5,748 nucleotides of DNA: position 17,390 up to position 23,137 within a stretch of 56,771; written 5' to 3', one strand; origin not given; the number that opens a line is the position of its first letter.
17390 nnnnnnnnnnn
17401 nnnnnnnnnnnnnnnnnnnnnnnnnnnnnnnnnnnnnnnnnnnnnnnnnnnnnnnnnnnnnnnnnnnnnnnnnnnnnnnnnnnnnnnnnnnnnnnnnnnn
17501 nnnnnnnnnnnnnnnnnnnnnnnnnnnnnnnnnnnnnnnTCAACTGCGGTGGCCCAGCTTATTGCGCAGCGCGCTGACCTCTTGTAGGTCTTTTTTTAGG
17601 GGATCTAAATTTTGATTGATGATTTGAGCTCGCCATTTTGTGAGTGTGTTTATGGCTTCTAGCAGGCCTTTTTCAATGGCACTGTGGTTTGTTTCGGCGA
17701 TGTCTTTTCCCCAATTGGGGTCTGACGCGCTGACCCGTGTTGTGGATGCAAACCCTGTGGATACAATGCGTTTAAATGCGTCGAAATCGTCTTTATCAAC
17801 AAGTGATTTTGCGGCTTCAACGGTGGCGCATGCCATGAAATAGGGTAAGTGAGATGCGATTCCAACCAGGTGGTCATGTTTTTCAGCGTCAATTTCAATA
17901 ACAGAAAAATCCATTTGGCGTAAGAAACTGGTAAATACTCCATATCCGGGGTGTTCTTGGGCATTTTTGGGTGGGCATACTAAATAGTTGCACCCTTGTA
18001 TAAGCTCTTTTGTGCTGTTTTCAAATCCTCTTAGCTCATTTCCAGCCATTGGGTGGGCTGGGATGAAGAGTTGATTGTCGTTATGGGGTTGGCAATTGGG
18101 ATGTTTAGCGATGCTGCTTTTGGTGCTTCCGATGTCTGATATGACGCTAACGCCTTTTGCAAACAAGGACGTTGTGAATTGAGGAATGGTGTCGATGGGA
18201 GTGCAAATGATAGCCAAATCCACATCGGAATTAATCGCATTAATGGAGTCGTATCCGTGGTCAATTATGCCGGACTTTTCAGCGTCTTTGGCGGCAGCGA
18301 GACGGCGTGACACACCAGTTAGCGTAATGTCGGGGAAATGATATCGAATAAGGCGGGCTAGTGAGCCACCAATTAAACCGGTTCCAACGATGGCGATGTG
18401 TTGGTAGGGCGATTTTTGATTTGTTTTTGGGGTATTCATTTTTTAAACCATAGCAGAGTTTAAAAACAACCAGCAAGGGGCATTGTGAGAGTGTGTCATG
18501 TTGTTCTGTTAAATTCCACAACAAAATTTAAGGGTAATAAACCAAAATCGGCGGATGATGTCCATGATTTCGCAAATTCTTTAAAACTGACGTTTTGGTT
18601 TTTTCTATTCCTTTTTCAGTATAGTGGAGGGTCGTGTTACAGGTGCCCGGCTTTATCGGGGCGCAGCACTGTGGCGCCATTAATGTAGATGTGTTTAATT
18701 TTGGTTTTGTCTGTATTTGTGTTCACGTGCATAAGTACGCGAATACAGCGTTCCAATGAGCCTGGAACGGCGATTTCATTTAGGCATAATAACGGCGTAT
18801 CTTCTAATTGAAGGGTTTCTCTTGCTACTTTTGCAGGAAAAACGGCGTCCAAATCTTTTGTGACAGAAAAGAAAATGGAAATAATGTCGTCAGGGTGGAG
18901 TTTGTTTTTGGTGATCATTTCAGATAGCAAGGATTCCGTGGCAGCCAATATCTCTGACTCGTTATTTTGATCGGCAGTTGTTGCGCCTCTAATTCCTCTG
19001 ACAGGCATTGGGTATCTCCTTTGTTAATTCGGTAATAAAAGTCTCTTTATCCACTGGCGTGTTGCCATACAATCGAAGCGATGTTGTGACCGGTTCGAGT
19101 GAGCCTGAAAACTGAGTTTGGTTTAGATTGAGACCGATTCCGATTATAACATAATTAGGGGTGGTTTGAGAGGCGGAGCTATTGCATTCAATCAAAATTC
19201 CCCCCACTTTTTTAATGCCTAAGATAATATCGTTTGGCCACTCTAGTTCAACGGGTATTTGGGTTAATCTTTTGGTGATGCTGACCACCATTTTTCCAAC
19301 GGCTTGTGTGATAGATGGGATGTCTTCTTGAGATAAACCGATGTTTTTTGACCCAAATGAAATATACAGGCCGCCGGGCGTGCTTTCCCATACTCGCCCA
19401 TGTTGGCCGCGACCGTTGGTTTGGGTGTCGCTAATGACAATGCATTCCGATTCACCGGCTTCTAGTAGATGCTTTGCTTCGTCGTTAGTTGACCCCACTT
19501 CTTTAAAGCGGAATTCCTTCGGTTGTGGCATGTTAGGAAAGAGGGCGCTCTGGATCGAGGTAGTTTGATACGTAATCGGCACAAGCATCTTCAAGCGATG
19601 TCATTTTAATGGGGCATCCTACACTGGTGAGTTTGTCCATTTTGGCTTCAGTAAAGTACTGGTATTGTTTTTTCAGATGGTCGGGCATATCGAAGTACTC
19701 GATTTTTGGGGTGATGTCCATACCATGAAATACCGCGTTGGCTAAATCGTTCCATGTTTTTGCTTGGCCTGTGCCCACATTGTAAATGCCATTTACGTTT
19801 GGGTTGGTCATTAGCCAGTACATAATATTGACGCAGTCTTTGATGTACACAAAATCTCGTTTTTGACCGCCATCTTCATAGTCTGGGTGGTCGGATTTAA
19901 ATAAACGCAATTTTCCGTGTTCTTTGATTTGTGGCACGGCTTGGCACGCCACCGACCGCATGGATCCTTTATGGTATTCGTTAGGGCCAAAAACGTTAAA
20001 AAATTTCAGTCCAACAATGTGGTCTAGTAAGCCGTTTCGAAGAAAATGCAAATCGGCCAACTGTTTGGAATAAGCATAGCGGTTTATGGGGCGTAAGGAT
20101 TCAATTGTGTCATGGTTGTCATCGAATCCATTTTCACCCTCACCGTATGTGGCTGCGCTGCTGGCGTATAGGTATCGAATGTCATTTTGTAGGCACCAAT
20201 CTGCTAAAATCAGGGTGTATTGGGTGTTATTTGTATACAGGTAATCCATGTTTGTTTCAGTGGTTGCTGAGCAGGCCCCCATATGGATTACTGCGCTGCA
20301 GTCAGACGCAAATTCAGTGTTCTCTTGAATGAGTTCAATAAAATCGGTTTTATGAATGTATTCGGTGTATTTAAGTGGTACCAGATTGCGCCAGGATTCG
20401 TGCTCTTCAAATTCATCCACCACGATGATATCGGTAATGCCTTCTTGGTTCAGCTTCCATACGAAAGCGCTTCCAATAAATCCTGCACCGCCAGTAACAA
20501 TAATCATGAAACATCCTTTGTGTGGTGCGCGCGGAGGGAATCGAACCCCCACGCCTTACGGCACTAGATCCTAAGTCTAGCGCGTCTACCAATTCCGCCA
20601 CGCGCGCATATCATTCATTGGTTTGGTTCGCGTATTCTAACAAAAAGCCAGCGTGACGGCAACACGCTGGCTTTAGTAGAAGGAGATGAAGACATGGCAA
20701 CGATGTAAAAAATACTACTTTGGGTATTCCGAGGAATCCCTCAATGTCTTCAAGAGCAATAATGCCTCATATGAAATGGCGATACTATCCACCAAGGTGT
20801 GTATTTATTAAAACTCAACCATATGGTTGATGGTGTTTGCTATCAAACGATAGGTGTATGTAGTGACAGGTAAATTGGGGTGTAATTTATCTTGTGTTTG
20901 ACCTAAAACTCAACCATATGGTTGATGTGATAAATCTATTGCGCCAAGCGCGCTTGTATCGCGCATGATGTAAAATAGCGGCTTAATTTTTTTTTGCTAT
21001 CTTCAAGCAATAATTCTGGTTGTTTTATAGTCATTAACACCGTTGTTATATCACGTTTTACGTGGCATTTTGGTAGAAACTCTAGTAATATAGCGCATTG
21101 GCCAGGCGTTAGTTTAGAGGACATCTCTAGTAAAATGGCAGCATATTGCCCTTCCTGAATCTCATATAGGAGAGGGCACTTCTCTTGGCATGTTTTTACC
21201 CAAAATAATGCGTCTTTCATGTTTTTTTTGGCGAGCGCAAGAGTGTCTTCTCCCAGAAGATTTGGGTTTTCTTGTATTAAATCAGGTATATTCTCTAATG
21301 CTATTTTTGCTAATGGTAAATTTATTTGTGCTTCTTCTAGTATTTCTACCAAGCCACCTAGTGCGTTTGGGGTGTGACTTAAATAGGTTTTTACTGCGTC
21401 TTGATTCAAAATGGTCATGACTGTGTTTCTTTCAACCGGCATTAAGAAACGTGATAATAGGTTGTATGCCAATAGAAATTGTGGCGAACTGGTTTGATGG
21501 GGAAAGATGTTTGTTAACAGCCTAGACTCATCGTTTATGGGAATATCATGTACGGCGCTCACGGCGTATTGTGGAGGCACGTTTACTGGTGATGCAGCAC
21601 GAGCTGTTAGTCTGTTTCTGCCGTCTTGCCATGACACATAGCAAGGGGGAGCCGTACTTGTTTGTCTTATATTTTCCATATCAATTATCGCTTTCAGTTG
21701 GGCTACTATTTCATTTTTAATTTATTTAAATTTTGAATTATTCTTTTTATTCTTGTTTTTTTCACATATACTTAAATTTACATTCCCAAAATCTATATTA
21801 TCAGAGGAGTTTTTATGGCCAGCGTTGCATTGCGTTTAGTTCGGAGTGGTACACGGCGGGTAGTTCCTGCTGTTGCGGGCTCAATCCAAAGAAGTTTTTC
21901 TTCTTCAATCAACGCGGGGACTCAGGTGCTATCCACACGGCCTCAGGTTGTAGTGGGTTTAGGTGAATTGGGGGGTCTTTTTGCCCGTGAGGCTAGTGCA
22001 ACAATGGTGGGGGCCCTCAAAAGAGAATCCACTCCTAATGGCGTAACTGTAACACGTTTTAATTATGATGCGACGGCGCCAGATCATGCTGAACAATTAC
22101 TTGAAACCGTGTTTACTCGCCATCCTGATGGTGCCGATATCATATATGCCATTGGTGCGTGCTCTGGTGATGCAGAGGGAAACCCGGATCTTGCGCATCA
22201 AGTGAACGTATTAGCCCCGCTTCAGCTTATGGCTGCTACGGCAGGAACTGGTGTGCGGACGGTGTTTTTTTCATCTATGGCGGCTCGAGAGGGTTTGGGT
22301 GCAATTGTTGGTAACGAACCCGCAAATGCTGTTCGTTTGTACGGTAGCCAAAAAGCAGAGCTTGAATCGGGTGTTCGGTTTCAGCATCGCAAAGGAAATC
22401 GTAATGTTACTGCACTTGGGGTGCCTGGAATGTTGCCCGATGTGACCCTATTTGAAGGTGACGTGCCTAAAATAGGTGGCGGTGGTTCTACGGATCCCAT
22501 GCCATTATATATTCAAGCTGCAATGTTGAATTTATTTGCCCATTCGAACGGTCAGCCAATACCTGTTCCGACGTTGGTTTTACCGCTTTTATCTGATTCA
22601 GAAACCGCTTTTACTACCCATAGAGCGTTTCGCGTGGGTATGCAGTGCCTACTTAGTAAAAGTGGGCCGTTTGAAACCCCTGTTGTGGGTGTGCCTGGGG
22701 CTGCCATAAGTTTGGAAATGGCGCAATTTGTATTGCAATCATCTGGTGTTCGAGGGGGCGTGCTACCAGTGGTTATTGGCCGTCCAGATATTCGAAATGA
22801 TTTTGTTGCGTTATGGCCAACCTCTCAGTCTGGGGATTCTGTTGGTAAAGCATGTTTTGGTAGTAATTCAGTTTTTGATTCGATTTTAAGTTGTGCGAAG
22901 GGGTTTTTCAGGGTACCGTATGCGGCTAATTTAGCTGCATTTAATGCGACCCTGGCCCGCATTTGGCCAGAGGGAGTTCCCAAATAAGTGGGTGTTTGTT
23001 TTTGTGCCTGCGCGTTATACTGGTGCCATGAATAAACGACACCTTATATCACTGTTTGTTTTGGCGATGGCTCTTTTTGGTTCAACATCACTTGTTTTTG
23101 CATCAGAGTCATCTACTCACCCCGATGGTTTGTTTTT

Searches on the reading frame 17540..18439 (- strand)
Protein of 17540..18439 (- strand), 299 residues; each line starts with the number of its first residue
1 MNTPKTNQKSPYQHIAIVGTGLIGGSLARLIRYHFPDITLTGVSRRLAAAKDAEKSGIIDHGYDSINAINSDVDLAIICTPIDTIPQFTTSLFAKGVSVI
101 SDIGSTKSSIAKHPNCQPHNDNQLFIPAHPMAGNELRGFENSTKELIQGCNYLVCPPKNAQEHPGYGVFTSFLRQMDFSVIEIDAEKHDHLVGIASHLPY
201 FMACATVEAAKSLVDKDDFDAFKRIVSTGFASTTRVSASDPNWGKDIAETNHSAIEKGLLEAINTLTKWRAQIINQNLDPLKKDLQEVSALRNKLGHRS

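Call 14: search_protein_families(library=pfam, proteins=[window:17540-18439:-], max_evalue=0.001)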
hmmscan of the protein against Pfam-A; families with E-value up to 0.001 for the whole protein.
window:17540-18439:- (299 aa): 4 families
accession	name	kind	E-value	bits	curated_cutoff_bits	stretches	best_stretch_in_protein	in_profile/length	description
PF02153.23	PDH_N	-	1.1e-19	70.9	26.5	1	27-160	1-133/154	Prephenate dehydrogenase, nucleotide-binding domain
PF20463.3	PDH_C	-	3.8e-15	56.5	22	1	184-286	1-101/102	Prephenate dehydrogenase, dimerization domain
PF01408.29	GFO_IDH_MocA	-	8.8e-07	30.1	24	1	14-101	2-91/120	Oxidoreductase family, NAD-binding Rossmann fold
PF01118.30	Semialdhyde_dh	-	3e-06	28.1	26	1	15-101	2-95/121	Semialdehyde dehydrogenase, NAD binding domain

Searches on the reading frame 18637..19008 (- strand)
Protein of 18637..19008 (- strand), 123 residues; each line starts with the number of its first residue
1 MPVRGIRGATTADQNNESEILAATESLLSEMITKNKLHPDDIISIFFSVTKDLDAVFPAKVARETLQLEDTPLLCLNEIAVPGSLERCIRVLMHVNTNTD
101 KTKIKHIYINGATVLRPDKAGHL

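Call 96: search_protein_families(library=pfam, proteins=[window:18637-19008:-], max_evalue=0.01)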
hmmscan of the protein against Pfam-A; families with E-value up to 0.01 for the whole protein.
window:18637-19008:- (123 aa): 1 family
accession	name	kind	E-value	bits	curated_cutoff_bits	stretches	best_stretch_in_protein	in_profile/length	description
PF07736.16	CM_1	-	4.8e-48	162.8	27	1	3-118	1-115/116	Chorismate mutase type I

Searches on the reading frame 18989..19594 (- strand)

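Call 11: search_protein_families(library=ncbifam, proteins=[window:18989-19594:-], max_evalue=0.1)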
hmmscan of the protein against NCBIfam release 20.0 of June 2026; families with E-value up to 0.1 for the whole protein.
window:18989-19594:- (201 aa): 11 families
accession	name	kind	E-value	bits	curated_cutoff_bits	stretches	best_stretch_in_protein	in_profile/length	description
TIGR00121.1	birA_ligase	equivalog_domain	3.8e-32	111.7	83.1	1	30-194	5-164/235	biotin--[acetyl-CoA-carboxylase] ligase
NF006206.0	PRK08330.1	equivalog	9e-27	94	311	1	28-190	14-167/243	biotin--protein ligase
NF008848.0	PRK11886.1-3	equivalog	7.4e-25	87.6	362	1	31-197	84-248/319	bifunctional biotin--[acetyl-CoA-carboxylase] ligase/biotin operon repressor BirA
NF008846.0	PRK11886.1-1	equivalog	1.8e-22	80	353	1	32-192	82-242/312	bifunctional biotin--[acetyl-CoA-carboxylase] ligase/biotin operon repressor BirA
NF008847.0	PRK11886.1-2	equivalog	7.1e-22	78.1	293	1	33-196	87-248/320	bifunctional biotin--[acetyl-CoA-carboxylase] ligase/biotin operon repressor BirA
NF004607.0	PRK05935.1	equivalog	4.2e-19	69.1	219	1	30-198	8-175/190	biotin--protein ligase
NF008850.0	PRK11886.1-5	equivalog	6e-18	65.1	489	1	26-165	80-217/320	bifunctional biotin--[acetyl-CoA-carboxylase] ligase/biotin operon repressor BirA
NF005405.0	PRK06955.1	equivalog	6.4e-17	61.6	312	1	50-161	65-177/300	biotin--[acetyl-CoA-carboxylase] ligase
NF006294.0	PRK08477.1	equivalog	9.2e-15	54.6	179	1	29-161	8-135/214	biotin--[acetyl-CoA-carboxylase] ligase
NF008849.0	PRK11886.1-4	equivalog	2.3e-12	46.6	474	1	34-194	88-246/320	bifunctional biotin--[acetyl-CoA-carboxylase] ligase/biotin operon repressor BirA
NF009862.0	PRK13325.1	equivalog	5.8e-11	41.8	761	1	32-158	89-214/592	bifunctional biotin--[acetyl-CoA-carboxylase] ligase/type III pantothenate kinase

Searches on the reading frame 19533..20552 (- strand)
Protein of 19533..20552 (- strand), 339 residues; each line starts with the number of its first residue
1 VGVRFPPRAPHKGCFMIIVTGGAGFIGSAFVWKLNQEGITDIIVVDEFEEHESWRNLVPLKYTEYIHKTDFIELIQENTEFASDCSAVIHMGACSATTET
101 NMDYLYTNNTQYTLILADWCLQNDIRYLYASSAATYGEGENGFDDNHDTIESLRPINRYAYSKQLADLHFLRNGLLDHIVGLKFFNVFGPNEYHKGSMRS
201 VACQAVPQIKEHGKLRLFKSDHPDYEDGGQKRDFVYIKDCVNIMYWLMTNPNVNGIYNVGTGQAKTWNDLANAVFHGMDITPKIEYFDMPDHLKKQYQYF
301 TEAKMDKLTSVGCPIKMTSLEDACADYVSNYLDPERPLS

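Call 11: search_protein_families(library=ncbifam, proteins=[window:19533-20552:-], max_evalue=0.1)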
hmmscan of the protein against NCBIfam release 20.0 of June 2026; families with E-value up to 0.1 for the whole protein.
window:19533-20552:- (339 aa): 25 families
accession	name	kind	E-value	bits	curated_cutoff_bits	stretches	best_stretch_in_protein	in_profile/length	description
TIGR02197.1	heptose_epim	equivalog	1.7e-117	392.1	274.6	1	17-332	1-314/316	ADP-glyceromanno-heptose 6-epimerase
NF008360.0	PRK11150.1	equivalog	2.2e-79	266.9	452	1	16-329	1-304/310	ADP-glyceromanno-heptose 6-epimerase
TIGR01179.1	galE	equivalog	7.2e-24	84.2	262.3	1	17-274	2-271/332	UDP-glucose 4-epimerase GalE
TIGR01181.1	dTDP_gluc_dehyt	equivalog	2.2e-18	66.4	365.1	1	17-299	2-281/321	dTDP-glucose 4,6-dehydratase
NF007582.0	PRK10217.1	equivalog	9.7e-11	41.3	698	1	17-265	4-257/355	dTDP-glucose 4,6-dehydratase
NF011728.1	PRK15181.1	equivalog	6.5e-10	38.5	760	1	18-280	19-284/348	Vi polysaccharide biosynthesis UDP-N-acetylglucosaminuronic acid C-4 epimerase TviC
NF007956.0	PRK10675.1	subfamily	9.1e-10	38.2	394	1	16-275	2-277/338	UDP-glucose 4-epimerase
TIGR04180.1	EDH_00030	hypoth_equivalog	3.2e-09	36.3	475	1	17-284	1-262/297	NAD-dependent 4,6-dehydratase LegB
NF007490.0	PRK10084.1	subfamily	6.6e-09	35.2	649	2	222-282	221-282/361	dTDP-glucose 4,6-dehydratase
TIGR03466.1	HpnA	hypoth_equivalog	1.2e-08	34.2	367.65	1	17-167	3-149/327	hopanoid-associated sugar epimerase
NF047922.1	GDPFucSynFcl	equivalog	2.9e-08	33.5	500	1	17-333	5-303/308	GDP-L-fucose synthase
TIGR01777.1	yfcH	hypoth_equivalog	6.6e-08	32.5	207.35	2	227-276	190-239/292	TIGR01777 family oxidoreductase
NF042423.1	oxyalk_red_Shew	equivalog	9.1e-08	31.5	580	1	16-194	10-181/331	2-alkyl-3-oxoalkanoate reductase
NF043036.1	ErythonDh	equivalog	5.2e-07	29.2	325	1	17-177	3-170/321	D-erythronate dehydrogenase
NF050030.1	thlkprotThyD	equivalog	1.2e-05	24.7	400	1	17-52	3-38/305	thylakoid membrane protein ThyD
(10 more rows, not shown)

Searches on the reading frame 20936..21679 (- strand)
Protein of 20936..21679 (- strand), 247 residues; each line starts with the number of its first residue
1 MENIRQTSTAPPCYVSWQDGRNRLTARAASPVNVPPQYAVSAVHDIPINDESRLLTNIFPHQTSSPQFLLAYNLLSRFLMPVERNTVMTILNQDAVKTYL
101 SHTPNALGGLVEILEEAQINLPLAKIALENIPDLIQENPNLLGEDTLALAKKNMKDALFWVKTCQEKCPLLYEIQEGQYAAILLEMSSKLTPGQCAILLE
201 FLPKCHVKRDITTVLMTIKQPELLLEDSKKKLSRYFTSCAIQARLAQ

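Call 11: search_protein_families(library=ncbifam, proteins=[window:20936-21679:-], max_evalue=0.1)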
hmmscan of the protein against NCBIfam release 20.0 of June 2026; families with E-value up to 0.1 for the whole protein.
window:20936-21679:- (247 aa): 1 family
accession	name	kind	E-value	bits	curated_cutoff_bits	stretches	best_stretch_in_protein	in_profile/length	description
NF002459.0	PRK01655.1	subfamily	0.033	14.2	123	1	82-146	28-94/132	transcriptional regulator Spx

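Call 14: search_protein_families(library=pfam, proteins=[window:20936-21679:-], max_evalue=0.001)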
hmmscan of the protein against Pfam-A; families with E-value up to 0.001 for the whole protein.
window:20936-21679:- (247 aa): 0 families

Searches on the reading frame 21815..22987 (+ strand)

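Call 4: search_protein_families(library=pfam, proteins=[window:21815-22987:+], max_evalue=1)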
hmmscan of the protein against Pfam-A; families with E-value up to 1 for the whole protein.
window:21815-22987:+ (390 aa): 2 families
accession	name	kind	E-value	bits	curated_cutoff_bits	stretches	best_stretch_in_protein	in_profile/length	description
PF01370.27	Epimerase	-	0.001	19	20.9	1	84-200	48-166/240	NAD dependent epimerase/dehydratase family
PF04321.23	RmlD_sub_bind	-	0.0013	18.3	27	1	68-191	16-140/287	RmlD substrate binding domain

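Call 11: search_protein_families(library=ncbifam, proteins=[window:21815-22987:+], max_evalue=0.1)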
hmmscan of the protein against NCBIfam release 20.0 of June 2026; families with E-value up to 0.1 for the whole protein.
window:21815-22987:+ (390 aa): 3 families
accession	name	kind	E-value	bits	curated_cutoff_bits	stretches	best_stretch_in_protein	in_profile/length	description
NF043036.1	ErythonDh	equivalog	9e-05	21.8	325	1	107-201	75-174/321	D-erythronate dehydrogenase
TIGR01214.1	rmlD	equivalog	0.005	16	224.05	1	77-182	27-130/285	dTDP-4-dehydrorhamnose reductase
TIGR01179.1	galE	equivalog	0.018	13.9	262.3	1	93-185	59-154/332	UDP-glucose 4-epimerase GalE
